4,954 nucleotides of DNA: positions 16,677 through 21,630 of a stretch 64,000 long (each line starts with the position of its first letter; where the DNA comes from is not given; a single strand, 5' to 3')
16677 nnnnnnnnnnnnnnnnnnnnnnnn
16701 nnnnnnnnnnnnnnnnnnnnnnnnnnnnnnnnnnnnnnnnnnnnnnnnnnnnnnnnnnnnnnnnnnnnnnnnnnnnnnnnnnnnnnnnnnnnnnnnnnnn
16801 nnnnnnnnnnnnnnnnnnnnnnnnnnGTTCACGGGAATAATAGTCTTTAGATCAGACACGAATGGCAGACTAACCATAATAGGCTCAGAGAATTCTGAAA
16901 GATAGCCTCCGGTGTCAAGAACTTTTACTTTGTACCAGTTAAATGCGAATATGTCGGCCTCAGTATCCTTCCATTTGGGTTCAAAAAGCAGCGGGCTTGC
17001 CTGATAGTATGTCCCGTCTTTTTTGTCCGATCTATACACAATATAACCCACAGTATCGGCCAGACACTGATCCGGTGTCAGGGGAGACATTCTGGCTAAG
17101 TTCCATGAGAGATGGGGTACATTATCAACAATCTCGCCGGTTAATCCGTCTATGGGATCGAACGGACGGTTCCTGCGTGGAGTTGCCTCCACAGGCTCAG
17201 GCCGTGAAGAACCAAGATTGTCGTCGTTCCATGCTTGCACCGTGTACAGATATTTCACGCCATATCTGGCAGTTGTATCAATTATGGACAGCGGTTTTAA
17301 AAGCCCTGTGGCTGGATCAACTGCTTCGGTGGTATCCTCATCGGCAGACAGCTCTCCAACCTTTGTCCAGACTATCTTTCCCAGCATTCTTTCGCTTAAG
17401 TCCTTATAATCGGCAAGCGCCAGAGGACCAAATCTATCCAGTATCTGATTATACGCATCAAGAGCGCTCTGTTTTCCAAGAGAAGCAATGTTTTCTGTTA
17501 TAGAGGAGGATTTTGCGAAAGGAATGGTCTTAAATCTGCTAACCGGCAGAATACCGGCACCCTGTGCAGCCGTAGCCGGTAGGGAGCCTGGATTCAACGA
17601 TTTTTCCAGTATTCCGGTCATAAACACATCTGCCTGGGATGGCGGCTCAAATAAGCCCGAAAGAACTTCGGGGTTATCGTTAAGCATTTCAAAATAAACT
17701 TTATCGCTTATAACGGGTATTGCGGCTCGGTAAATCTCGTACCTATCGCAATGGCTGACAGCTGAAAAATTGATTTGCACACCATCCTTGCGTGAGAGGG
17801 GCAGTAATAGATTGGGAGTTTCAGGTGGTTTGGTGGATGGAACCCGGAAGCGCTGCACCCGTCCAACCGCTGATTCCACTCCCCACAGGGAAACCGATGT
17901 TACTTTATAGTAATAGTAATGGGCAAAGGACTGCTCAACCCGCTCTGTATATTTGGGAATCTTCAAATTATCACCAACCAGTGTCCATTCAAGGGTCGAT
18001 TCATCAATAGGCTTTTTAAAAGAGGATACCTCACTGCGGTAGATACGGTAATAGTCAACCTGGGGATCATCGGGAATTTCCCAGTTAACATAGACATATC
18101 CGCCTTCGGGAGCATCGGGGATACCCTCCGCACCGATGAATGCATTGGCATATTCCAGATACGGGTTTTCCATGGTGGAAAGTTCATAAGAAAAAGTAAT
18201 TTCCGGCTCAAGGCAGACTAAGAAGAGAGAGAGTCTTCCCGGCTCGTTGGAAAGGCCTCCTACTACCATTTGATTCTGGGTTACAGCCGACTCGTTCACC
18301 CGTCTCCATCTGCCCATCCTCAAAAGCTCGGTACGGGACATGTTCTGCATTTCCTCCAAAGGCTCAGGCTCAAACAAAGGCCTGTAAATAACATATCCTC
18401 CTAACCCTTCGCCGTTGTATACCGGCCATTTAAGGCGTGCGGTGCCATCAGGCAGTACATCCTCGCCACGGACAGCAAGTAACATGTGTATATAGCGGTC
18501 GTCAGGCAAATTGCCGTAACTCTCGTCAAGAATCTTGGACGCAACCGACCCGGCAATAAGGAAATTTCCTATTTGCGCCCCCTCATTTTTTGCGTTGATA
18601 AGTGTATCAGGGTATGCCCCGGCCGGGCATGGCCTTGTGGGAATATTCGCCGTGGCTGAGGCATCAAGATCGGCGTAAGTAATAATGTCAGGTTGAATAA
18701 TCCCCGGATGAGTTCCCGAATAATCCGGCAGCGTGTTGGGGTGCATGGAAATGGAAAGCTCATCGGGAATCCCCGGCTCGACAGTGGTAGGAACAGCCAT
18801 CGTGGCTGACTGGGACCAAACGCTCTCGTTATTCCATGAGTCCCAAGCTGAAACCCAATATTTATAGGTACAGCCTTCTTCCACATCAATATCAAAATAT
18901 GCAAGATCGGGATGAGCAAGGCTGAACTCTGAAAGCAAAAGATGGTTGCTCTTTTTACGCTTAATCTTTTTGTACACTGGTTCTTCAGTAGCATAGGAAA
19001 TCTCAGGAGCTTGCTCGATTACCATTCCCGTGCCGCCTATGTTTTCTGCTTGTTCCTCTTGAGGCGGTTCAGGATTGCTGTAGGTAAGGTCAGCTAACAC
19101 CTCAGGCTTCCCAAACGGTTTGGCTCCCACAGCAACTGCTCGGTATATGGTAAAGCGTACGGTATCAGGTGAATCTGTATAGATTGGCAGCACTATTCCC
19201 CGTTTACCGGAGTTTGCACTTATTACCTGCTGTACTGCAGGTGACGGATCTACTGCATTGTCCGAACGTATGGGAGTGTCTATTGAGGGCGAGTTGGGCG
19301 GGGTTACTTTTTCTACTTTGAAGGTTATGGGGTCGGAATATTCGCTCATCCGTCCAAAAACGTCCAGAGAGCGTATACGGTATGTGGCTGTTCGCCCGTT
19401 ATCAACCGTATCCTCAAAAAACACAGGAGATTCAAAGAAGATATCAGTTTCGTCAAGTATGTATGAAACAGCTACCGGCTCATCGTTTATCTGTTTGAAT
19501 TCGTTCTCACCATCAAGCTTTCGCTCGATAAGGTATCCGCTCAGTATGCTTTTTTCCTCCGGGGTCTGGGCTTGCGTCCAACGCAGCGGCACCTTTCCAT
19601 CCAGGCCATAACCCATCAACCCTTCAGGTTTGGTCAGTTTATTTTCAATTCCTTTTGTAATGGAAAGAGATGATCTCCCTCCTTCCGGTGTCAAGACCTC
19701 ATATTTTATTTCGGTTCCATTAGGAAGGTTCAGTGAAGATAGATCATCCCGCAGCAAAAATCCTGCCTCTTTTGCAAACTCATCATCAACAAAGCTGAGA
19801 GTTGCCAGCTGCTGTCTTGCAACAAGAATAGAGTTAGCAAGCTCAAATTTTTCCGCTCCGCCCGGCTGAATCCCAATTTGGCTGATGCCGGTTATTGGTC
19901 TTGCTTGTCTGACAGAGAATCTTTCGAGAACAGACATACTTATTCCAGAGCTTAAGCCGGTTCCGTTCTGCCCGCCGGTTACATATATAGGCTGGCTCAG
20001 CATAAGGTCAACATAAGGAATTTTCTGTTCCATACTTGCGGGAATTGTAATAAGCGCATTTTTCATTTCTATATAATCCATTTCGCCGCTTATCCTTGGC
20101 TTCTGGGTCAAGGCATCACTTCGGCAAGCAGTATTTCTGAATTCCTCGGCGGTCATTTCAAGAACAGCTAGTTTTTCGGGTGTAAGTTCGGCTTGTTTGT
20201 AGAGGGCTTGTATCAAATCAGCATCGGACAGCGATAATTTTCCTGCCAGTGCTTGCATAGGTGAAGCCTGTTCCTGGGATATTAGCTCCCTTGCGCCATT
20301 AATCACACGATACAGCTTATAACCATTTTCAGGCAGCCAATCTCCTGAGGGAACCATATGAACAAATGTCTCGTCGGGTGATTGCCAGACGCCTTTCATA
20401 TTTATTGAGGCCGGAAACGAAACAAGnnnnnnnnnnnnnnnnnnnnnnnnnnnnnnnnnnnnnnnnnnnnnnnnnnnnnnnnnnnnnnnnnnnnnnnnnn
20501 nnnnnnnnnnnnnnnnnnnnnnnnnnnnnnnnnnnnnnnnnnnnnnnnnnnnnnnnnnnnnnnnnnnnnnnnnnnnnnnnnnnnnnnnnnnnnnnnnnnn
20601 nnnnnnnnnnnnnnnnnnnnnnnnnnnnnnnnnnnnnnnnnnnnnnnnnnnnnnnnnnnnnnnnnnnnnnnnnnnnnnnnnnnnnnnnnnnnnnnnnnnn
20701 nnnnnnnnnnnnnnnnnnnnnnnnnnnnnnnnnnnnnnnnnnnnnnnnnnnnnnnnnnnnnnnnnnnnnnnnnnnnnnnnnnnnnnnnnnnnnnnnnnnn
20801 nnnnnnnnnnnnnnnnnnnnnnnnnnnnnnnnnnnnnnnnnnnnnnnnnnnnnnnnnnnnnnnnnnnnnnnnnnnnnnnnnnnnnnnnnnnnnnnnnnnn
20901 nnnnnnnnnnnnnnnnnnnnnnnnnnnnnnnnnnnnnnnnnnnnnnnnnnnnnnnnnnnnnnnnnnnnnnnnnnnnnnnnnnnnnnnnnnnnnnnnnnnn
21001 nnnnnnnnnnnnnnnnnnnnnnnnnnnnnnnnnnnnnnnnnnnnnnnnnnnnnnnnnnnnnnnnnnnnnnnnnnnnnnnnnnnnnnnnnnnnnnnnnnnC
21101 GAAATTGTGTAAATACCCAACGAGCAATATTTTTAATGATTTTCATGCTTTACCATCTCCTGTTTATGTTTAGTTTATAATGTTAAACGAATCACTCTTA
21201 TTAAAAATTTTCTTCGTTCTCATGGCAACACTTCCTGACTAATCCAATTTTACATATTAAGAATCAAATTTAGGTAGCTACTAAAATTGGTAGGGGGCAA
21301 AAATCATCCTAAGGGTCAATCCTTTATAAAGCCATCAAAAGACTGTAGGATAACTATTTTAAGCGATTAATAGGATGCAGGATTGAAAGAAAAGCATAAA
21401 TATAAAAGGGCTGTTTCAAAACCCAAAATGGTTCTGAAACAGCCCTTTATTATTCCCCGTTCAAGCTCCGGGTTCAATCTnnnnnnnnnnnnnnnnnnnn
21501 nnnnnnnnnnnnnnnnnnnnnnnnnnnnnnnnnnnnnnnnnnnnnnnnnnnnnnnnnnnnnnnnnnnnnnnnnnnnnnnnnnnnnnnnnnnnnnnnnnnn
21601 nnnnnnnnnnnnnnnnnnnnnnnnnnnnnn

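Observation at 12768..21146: Giant 2,792-aa N-terminally anchored FN3/Ig protein with an unassignable ~1,100-aa beta-rich C-terminal region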

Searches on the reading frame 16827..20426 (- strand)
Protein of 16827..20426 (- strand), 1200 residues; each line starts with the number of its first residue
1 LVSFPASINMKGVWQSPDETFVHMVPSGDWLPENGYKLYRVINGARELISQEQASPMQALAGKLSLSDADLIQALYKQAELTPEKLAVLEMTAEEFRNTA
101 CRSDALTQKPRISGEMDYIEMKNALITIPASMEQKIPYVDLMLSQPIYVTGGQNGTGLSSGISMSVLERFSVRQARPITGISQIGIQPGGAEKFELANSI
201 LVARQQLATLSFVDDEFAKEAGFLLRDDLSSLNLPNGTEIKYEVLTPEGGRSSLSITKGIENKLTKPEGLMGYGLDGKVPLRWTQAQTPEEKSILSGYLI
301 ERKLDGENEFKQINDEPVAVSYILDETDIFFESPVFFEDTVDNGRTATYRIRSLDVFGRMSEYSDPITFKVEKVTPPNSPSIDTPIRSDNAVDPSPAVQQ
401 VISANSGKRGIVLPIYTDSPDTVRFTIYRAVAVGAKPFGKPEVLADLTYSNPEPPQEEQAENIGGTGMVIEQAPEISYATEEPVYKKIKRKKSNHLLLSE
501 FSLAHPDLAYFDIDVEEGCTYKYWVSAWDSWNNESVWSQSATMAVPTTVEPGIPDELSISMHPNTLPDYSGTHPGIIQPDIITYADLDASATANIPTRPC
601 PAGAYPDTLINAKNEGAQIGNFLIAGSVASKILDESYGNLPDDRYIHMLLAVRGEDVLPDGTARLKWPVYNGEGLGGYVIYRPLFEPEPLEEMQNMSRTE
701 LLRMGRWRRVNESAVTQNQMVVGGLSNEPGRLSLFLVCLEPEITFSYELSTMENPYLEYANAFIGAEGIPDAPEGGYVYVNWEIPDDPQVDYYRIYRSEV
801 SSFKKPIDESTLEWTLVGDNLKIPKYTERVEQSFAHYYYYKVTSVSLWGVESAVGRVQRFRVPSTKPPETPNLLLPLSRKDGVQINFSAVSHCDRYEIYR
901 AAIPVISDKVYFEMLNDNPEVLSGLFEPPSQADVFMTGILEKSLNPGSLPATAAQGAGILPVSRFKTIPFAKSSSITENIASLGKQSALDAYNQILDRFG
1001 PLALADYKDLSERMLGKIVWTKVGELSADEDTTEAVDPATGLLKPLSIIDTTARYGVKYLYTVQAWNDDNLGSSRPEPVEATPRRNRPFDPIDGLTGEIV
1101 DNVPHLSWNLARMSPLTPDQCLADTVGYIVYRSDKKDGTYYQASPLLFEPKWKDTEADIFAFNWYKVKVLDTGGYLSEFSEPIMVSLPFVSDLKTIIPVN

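Call 58: predict_structure(alignment_id=A4)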
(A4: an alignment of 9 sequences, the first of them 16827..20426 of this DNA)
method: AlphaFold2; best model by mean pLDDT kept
length: 1200 residues; sequences in the alignment: 9
mean_pLDDT: 58.7   pTM: 0.34
mean pLDDT of the five models: 58.7, 53.3, 51.0, 48.4, 44.6
residues with pLDDT >= 90: 1; 70-90: 436; 50-70: 380; < 50: 383
segments of 3 or more residues with pLDDT < 50: 1-5, 102-179, 272-281, 319-343, 371-375, 451-481, 562-641, 669-676, 740-776, 919-986, 1030-1042, 1191-1200
pLDDT, mean of each block of 10 residues (from residue 1): 51 66 62 78 83 74 61 73 78 69 37 31 31 29 30 26 31 38 61 72 64 59 76 78 75 72 57 39 51 58 74 56 30 39 59 62 68 54 81 74 83 81 82 62 77 38 28 30 70 78 78 80 81 68 67 71 38 28 31 29 29 27 30 38 60 78 66 50 71 64 67 63 77 72 30 28 26 47 71 81 69 79 63 67 73 72 62 62 73 76 63 50 37 32 29 28 39 41 49 62 62 62 71 42 63 71 73 66 58 75 82 61 70 76 80 82 80 61 69 35
secondary structure, 60 per line:
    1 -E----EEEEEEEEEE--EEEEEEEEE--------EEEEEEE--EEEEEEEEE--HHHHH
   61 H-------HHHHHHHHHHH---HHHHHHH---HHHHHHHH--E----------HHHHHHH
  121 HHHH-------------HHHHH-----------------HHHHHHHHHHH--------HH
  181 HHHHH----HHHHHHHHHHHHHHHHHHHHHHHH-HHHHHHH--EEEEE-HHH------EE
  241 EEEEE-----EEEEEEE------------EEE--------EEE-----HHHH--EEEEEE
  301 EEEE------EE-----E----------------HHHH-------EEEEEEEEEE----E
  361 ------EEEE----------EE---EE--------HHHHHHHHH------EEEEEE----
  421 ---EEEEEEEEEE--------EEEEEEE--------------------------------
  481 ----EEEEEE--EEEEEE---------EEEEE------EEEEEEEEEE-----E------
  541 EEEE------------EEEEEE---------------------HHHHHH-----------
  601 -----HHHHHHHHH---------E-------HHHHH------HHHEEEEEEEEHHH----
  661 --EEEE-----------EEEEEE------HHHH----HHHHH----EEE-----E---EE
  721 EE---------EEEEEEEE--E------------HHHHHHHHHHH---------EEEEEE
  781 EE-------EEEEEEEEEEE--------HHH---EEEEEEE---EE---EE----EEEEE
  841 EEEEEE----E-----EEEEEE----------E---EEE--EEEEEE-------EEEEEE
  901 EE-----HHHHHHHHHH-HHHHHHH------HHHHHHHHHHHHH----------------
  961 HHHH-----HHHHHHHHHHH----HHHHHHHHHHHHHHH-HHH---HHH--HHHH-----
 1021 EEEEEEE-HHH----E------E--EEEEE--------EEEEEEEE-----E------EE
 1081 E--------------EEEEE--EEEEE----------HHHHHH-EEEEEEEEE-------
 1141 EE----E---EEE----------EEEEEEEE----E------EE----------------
elements in order (helices of 4 or more, strands of 3 or more residues): E7-16 E19-27 E36-42 E45-53 H56-61 H69-79 H83-89 H93-100 H114-124 H138-142 H160-170 H179-185 H190-213 H215-221 E224-228 E239-245 E251-257 E270-272 E281-283 H289-292 E295-304 H335-338 E346-355 E367-370 H396-404 E411-416 E424-433 E442-448 E485-490 E493-498 E508-512 E519-528 E541-544 E557-562 H584-589 H606-614 H632-636 E646-653 E663-666 E678-683 H690-693 H698-702 E707-709 E719-722 E732-739 H755-765 E775-782 E790-800 E815-821 E836-846 E857-862 E877-879 E882-887 E895-902 H908-917 H919-925 H932-944 H961-964 H970-980 H985-999 H1012-1015 E1021-1027 E1046-1050 E1059-1066 E1079-1081 E1096-1100 E1103-1107 H1118-1123 E1125-1133 E1151-1153 E1164-1171
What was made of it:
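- Checked: AF2 of aa 241-1440 gives seven beta-sandwich modules with helical inserts, but at low confidence (mean pLDDT 58.7; modules 70-83) (call 58).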

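Call 62: fold_search(model_id=the predicted structure, library=pdb)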
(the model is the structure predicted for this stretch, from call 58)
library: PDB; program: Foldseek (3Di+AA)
matches with E <= 10: 1448; with E <= 0.001: 258
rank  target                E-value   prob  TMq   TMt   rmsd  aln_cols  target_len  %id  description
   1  8q6t_I                3.6e-20  1.00  0.10  0.11  62.0      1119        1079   10  Helical reconstruction of the relaxed thick filament from FIB milled left ventricular mouse myofibrils (released 2023-11-01)
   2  8g4l_am               4.0e-18  1.00  0.13  0.14  42.0      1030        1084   10  Cryo-EM structure of the human cardiac myosin filament (released 2023-11-01)
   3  8v2b_B                6.9e-14  1.00  0.15  0.21  25.1       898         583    9  Cryo-EM structure of mouse type II OSM receptor complex: model for full extracellular assembly (released 2024-11-20)
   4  8v29_B                2.0e-13  1.00  0.12  0.21  31.7       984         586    7  Cryo-EM structure of human type I OSM receptor complex: model for full extracellular assembly (released 2024-11-20)
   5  6iaa_A                2.3e-13  1.00  0.12  0.17  54.5      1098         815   10  hRobo2 ectodomain (released 2019-03-13)
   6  9ozi_A                2.9e-13  1.00  0.10  0.08  33.7      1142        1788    9  Cryo-EM structure of chicken ROS1 in apo-state. This is the complete map and model. (released 2026-02-25)
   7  8d82_A                3.9e-13  1.00  0.10  0.17  37.7       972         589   10  Cryo-EM structure of human IL-6 signaling complex in detergent: model containing full extracellular domains (released 2023-03-29)
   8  9ba4_A                3.4e-12  1.00  0.12  0.14  32.8      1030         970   11  Full-length cross-linked Contactin 2 (CNTN2) (released 2024-07-17)
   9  8oe4_D                4.1e-12  1.00  0.14  0.24  21.5       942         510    8  Cryo-EM structure of a pre-dimerized human IL-23 complete extracellular signaling complex. (released 2024-02-07)
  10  9pvp                  8.9e-12  1.00  0.13  0.09  38.0      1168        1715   10  Cryo-EM structure of receptor tyrosine kinase ROS1 extracellular domain (released 2026-02-25)
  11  8qy6_A                2.4e-11  1.00  0.15  0.20  24.3       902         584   10  Structure of interleukin 6 (gp130 P496L mutant). (released 2024-02-21)
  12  9flp_A                2.9e-11  1.00  0.11  0.14  54.7      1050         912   10  CryoEM structure of the neck (1403-2314) in the grappling hook protein A (GhpA) in the bacterium Aureispira sp. CCB-QB (released 2024-10-16)
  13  8qy4_C                4.8e-11  1.00  0.15  0.24  24.3       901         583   10  Structure of interleukin 11 (gp130 P496L mutant). (released 2024-02-21)
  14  6tpw                  5.1e-11  1.00  0.12  0.31  26.9       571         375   12  Crystal structures of FNIII domain one through four of the human leucocyte common antigen-related protein ( LAR) (released 2020-05-13)
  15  8qy5_A                7.3e-11  1.00  0.15  0.23  24.8       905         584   10  Structure of interleukin 6. (released 2024-02-21)
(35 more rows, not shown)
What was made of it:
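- On Pfam fn3 (PF00041): Fold-level similarity is nevertheless strong (call 62).
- Checked: Foldseek places the model with tandem FN3/Ig arrays (titin/MyBP-C thick filament E 3.6e-20, gp130, fibronectin FN3 7-10; probability 1.00) (call 62).
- Stalk: FN3/Ig fold matches with E down to 3.6e-20 (calls 58, 62).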

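Call 103: search_solved_structures(query=A4, max_evalue=1)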
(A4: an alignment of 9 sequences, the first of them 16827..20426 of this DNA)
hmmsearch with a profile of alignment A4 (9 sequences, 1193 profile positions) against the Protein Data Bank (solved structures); distinct sequences matched with E-value up to 1: 0.

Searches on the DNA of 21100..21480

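Call 97: search_rna_families(source=window, start=21100, end=21480, threshold=evalue, max_evalue=1)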
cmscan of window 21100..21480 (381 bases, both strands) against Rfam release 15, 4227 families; matches with E-value up to 1: 4.
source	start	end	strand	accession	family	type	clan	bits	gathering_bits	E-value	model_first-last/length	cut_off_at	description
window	21397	21456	+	RF03781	mir-4524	Gene; miRNA;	-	20.3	68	0.08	1-84/84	no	mir-4524 microRNA precursor family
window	21397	21456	-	RF03781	mir-4524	Gene; miRNA;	-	19.6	68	0.13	1-84/84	no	mir-4524 microRNA precursor family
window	21383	21464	-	RF03616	MIR1888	Gene; miRNA;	-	18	72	0.86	1-101/101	no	MIR1888 microRNA precursor family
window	21407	21447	-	RF02516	MIR393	Gene; miRNA;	-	15.9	60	0.99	1-126/126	no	mir-393 microRNA precursor family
